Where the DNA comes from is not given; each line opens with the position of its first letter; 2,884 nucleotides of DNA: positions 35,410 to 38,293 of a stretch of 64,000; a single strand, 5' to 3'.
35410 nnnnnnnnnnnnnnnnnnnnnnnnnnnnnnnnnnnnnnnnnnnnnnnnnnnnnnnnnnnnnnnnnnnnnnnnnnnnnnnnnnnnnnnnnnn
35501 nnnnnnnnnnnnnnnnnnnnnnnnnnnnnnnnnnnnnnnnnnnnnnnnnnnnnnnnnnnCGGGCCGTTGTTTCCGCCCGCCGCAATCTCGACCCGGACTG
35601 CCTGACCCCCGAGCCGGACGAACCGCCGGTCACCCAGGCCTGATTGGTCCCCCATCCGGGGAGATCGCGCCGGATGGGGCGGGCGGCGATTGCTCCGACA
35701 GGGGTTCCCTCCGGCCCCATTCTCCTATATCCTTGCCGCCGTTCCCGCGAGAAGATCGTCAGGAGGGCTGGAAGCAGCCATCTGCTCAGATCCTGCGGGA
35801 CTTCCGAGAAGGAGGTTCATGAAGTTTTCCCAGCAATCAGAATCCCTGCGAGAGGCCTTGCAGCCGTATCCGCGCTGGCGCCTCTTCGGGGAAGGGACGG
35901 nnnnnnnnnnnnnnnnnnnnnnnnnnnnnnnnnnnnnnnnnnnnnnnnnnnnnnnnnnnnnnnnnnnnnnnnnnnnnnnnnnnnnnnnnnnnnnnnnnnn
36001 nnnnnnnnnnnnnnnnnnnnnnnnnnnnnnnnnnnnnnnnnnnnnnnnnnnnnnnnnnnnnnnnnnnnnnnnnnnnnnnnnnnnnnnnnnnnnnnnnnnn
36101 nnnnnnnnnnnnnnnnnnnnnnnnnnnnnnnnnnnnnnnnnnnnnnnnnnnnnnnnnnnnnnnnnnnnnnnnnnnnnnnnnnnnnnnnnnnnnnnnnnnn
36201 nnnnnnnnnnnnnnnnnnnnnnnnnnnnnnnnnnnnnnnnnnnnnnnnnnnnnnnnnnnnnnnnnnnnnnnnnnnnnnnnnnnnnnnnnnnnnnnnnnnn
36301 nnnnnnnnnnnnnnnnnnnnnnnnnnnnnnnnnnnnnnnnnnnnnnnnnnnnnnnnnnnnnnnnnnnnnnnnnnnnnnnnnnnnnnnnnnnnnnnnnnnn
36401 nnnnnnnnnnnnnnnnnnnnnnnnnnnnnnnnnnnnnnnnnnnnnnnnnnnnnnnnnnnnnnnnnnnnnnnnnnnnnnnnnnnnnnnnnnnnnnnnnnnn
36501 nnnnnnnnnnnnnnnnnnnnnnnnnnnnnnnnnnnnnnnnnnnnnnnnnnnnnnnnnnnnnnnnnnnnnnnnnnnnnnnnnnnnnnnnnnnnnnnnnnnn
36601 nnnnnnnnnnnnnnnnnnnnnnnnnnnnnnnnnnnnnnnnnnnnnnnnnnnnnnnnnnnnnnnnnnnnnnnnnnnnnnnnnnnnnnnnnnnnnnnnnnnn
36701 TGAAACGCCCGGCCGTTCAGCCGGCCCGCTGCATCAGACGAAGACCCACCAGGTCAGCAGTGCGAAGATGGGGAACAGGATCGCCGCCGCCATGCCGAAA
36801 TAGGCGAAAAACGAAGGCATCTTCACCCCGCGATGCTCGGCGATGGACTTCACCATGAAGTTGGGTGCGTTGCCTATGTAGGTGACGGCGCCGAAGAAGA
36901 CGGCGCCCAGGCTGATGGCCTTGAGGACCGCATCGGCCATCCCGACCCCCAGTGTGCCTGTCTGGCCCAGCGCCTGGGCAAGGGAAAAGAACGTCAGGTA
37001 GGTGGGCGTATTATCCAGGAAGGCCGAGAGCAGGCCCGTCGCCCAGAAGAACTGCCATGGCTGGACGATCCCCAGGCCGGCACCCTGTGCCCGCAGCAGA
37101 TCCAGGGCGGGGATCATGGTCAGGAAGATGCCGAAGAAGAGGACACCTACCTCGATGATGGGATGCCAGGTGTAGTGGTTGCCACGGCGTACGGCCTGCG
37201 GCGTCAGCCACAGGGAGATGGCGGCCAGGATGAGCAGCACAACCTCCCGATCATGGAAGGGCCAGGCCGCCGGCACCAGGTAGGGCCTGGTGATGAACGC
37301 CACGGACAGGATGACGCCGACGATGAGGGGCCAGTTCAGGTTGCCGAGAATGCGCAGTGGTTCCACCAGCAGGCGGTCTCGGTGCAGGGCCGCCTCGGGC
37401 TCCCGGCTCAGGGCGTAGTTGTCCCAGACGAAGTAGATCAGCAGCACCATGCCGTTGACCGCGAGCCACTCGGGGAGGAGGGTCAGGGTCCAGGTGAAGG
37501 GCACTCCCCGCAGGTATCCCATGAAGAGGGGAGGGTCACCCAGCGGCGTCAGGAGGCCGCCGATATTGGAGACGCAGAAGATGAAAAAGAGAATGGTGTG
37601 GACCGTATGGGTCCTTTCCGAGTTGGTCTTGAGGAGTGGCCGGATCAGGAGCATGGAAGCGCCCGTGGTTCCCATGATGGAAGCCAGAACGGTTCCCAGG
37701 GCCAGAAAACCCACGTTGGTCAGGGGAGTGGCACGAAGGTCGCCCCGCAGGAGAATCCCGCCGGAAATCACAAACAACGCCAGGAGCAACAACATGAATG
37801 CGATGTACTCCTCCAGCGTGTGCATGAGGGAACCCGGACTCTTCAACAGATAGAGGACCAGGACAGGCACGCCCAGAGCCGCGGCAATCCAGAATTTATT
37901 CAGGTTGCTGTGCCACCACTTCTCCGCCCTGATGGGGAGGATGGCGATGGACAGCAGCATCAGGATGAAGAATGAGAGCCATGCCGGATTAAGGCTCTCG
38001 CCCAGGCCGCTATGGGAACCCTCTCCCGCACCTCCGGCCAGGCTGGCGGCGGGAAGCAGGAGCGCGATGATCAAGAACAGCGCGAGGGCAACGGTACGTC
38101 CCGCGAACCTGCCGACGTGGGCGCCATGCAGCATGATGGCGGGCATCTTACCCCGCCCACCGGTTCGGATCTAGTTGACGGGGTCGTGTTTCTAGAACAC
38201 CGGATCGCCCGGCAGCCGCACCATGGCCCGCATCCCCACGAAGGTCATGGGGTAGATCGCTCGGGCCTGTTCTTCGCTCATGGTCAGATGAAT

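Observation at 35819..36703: Fusion of a PCD/DCoH-like domain to a nitroreductase-family domain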

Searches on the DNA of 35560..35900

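Call 68: search_rna_families(source=window, start=35560, end=35900, threshold=evalue, max_evalue=1)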
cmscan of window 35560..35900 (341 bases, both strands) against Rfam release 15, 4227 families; matches with E-value up to 1: 0.
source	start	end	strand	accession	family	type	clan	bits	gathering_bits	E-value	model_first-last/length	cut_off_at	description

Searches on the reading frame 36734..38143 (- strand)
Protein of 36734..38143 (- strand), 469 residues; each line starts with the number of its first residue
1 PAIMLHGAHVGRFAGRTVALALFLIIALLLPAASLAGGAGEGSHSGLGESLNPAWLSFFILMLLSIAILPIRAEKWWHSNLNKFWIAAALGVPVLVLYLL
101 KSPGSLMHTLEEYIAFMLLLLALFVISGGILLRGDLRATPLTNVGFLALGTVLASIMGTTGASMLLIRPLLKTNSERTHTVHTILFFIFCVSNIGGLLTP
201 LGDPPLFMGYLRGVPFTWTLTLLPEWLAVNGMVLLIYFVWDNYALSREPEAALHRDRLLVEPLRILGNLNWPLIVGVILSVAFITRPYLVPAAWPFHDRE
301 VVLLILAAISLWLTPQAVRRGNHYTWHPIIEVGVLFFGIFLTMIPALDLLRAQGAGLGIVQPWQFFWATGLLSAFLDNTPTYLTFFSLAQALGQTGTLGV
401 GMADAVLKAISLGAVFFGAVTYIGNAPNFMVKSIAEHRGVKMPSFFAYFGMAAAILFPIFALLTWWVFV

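Call 57: search_protein_families(library=pfam, proteins=[window:36734-38143:-], max_evalue=0.00001)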
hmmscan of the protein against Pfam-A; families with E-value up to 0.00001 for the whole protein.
window:36734-38143:- (469 aa): 2 families
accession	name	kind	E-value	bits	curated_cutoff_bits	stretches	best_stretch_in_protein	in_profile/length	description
PF16980.11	CitMHS_2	-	5.1e-149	497.2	25.7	1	51-468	4-448/448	Putative citrate transport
PF03600.22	CitMHS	-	7.1e-10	38.9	31.9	1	361-463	79-178/336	Citrate transporter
